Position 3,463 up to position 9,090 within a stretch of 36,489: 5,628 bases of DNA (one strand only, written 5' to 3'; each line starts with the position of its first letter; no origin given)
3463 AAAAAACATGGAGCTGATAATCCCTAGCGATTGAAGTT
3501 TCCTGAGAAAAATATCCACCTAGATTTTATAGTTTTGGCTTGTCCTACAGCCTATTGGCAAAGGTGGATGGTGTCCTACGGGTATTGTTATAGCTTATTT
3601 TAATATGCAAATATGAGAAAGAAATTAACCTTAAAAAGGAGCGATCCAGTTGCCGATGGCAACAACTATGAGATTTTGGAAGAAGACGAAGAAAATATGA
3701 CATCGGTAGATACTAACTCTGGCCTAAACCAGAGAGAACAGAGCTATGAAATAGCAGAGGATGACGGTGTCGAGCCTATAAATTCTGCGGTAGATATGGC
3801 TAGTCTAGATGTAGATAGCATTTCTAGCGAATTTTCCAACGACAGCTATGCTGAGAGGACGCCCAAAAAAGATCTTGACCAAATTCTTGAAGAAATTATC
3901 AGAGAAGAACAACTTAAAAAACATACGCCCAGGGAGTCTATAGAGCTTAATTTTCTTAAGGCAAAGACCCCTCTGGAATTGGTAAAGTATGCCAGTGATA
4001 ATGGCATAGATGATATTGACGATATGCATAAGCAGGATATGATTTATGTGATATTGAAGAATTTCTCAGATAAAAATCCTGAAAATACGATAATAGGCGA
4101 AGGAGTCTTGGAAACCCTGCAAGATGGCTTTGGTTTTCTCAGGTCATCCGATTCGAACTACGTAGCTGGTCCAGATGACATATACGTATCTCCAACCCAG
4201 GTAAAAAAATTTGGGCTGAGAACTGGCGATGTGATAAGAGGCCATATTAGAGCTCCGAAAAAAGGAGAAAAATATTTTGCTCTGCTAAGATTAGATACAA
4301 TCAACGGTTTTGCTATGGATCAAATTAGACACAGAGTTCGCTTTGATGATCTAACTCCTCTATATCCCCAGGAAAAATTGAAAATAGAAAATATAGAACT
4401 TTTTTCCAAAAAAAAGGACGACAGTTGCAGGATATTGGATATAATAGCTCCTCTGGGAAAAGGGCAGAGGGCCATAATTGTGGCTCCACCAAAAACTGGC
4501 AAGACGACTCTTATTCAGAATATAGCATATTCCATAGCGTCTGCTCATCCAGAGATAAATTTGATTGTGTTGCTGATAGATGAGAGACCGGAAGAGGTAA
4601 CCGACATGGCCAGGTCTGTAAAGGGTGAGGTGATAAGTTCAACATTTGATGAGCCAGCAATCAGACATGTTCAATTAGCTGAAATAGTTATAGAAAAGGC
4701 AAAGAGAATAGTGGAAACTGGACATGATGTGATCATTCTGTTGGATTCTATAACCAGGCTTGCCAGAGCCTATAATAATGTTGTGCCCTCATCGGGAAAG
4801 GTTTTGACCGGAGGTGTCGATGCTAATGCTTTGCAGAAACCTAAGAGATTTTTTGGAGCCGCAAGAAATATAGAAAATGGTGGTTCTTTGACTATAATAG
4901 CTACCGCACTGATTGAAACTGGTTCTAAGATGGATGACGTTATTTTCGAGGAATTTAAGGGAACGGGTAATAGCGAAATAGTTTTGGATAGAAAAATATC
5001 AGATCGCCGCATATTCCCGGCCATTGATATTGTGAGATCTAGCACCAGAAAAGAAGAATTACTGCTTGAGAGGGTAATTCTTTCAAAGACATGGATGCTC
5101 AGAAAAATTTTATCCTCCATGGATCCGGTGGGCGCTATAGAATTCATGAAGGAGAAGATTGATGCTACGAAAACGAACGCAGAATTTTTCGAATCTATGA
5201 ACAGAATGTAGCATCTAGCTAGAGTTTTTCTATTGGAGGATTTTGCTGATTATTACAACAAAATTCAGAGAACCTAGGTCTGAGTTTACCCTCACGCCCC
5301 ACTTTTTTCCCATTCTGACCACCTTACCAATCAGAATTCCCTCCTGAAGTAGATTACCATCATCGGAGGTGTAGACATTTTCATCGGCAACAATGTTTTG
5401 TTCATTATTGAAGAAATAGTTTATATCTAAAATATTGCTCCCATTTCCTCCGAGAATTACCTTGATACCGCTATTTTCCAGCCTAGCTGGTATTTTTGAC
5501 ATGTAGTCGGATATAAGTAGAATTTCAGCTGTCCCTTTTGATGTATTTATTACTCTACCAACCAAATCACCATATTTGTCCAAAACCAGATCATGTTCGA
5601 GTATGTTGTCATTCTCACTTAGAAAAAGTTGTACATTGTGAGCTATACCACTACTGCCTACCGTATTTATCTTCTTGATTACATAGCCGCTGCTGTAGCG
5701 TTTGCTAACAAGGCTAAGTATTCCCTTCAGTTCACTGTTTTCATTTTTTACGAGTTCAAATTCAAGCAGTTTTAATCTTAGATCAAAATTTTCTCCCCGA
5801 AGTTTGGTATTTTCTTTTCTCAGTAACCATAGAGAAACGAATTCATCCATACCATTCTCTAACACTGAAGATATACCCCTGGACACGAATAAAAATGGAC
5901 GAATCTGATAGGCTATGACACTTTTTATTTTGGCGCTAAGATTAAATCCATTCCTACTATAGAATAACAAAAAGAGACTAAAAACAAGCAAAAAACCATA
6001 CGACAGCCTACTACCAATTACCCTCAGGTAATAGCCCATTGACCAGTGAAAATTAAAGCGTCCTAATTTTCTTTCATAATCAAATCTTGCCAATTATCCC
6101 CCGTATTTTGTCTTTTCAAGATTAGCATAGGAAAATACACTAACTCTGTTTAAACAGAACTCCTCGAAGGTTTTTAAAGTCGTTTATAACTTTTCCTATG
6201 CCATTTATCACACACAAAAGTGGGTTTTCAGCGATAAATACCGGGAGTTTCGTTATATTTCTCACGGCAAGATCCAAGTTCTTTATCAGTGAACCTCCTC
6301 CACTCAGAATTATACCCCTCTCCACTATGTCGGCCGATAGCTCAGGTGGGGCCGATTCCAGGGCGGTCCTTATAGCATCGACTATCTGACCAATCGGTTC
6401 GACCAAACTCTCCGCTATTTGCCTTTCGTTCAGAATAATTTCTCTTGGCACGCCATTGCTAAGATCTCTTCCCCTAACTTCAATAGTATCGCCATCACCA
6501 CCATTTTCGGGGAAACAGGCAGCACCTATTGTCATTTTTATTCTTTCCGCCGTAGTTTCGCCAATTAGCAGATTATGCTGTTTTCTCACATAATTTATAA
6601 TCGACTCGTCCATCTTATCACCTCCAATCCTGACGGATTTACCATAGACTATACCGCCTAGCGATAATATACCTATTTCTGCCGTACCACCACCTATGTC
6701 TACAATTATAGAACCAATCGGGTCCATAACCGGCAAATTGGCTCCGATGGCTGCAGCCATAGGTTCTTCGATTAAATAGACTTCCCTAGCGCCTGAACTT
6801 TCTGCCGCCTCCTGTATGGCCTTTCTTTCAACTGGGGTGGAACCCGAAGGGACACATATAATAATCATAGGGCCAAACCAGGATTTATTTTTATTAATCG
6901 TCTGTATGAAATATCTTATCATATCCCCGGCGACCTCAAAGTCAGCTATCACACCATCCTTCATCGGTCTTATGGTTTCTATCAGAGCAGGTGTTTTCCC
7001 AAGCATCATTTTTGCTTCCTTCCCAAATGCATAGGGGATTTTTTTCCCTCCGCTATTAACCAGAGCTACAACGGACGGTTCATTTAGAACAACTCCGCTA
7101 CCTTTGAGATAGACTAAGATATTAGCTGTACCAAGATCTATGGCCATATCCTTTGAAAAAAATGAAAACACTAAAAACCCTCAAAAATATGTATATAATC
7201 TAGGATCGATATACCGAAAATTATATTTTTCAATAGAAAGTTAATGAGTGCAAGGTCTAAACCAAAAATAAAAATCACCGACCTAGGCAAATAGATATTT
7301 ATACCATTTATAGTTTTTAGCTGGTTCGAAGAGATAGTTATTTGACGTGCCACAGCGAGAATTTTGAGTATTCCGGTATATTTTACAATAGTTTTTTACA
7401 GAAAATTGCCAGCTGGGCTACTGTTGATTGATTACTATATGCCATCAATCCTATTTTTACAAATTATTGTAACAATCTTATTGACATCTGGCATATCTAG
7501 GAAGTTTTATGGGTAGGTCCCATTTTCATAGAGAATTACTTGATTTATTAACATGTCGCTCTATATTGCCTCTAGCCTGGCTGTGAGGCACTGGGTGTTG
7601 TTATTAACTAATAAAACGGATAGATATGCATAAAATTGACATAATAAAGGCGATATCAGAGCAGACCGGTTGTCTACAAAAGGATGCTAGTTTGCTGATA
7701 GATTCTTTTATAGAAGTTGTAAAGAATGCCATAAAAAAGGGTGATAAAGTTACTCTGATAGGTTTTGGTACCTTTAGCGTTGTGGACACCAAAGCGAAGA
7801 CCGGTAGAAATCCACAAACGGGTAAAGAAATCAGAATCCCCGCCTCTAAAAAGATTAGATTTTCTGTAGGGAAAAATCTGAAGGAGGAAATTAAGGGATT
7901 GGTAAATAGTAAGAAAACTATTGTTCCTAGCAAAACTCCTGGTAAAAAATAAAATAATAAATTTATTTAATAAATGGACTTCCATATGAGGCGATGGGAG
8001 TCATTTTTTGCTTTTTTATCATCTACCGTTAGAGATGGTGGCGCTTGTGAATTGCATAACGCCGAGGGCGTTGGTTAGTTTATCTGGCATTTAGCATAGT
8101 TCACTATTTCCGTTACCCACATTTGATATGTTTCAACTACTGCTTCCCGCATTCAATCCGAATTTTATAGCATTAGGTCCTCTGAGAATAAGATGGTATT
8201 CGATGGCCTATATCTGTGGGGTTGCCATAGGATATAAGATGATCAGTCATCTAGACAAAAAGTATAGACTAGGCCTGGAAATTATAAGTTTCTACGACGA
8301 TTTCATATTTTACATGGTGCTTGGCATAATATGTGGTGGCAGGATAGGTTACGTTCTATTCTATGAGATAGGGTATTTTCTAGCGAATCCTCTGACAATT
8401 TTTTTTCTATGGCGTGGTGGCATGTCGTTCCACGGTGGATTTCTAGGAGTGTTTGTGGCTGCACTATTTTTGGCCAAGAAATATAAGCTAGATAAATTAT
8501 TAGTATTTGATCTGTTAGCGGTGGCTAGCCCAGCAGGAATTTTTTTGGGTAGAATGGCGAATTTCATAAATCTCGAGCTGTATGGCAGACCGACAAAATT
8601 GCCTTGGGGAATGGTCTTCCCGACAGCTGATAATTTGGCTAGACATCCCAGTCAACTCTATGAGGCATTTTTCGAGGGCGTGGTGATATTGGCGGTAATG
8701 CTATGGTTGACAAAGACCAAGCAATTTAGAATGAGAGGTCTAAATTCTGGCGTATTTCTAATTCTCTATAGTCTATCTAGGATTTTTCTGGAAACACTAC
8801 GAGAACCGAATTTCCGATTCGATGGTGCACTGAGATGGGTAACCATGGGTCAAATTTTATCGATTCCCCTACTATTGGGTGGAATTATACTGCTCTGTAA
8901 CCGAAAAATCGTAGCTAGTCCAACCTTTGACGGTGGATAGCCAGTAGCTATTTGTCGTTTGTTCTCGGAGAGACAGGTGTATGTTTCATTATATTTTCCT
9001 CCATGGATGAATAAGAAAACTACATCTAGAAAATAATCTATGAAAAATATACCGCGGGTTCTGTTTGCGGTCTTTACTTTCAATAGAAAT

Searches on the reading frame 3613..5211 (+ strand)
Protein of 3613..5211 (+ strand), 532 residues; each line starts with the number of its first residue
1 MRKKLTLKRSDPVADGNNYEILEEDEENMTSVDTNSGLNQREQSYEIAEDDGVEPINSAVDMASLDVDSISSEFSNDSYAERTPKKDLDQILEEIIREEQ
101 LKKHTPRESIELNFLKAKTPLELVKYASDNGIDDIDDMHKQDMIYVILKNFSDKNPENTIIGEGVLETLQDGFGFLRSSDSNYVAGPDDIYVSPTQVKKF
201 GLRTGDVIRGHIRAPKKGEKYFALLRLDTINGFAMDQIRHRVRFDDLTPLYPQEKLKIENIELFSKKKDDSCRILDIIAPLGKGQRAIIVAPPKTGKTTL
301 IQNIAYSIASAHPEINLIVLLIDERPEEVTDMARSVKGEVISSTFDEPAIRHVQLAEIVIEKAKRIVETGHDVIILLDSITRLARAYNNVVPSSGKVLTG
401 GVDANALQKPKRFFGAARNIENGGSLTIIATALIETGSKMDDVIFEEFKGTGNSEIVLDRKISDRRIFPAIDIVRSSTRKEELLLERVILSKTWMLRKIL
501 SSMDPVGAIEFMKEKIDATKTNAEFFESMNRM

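Call 46: search_protein_families(library=pfam, proteins=[window:3613-5211:+], max_evalue=0.00001)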
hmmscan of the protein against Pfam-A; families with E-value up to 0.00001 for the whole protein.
window:3613-5211:+ (532 aa): 3 families
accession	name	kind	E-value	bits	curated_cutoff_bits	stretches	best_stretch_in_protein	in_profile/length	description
PF07497.18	Rho_RNA_bind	-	7.4e-31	106.2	27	1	163-233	2-70/73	Rho termination factor, RNA-binding domain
PF00006.31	ATP-synt_ab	-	1.8e-28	100.1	29.5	1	273-477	3-212/213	ATP synthase alpha/beta family, nucleotide-binding domain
PF07498.18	Rho_N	-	2.4e-08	34.2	24.9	1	115-154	2-41/43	Rho termination factor, N-terminal domain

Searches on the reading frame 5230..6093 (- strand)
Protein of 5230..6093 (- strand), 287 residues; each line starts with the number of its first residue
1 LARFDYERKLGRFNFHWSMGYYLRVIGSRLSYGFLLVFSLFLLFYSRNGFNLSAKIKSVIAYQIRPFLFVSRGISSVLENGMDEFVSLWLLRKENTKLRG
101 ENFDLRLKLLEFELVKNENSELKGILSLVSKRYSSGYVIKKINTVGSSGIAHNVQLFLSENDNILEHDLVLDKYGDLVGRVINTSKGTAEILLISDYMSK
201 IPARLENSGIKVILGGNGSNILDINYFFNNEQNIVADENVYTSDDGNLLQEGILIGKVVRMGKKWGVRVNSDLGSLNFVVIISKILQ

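Call 46: search_protein_families(library=pfam, proteins=[window:5230-6093:-], max_evalue=0.00001)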
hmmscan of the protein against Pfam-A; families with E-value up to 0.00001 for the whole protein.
window:5230-6093:- (287 aa): 1 family
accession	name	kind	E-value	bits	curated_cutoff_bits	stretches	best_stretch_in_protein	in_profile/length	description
PF04085.20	MreC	-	4.5e-18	65.9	28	1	160-282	19-146/147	Rod shape-determining protein MreC, barrel core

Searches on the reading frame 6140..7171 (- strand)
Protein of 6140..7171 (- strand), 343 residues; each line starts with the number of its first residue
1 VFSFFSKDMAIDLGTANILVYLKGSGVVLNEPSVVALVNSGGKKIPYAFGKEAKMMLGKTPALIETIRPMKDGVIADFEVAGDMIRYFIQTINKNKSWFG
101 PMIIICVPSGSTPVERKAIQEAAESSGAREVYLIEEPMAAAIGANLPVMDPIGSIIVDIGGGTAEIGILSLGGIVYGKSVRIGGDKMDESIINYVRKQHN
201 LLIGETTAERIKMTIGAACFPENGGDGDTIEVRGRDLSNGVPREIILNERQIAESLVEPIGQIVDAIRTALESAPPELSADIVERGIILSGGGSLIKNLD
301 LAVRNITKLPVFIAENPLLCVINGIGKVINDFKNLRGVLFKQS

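Call 46: search_protein_families(library=pfam, proteins=[window:6140-7171:-], max_evalue=0.00001)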
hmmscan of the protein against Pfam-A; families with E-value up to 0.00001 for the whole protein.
window:6140-7171:- (343 aa): 4 families
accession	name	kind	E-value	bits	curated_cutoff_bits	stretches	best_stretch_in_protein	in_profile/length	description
PF06723.19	MreB_Mbl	-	2.1e-136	454.5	27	1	6-335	1-325/327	MreB/Mbl protein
PF14450.12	FtsA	-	1.2e-10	42.3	31.8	1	156-316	2-112/127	Cell division protein FtsA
PF00022.25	Actin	-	6e-10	38.7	27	1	32-198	31-190/410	Actin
PF00012.26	HSP70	-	2e-09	36.7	20.6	1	103-199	136-238/599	Hsp70 protein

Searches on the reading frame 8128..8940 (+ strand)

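Call 46: search_protein_families(library=pfam, proteins=[window:8128-8940:+], max_evalue=0.00001)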
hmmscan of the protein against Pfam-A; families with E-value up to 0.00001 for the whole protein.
window:8128-8940:+ (270 aa): 1 family
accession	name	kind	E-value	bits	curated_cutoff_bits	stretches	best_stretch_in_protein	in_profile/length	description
PF01790.23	LGT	-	3.9e-68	229.8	24.9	1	12-256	2-238/240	Prolipoprotein diacylglyceryl transferase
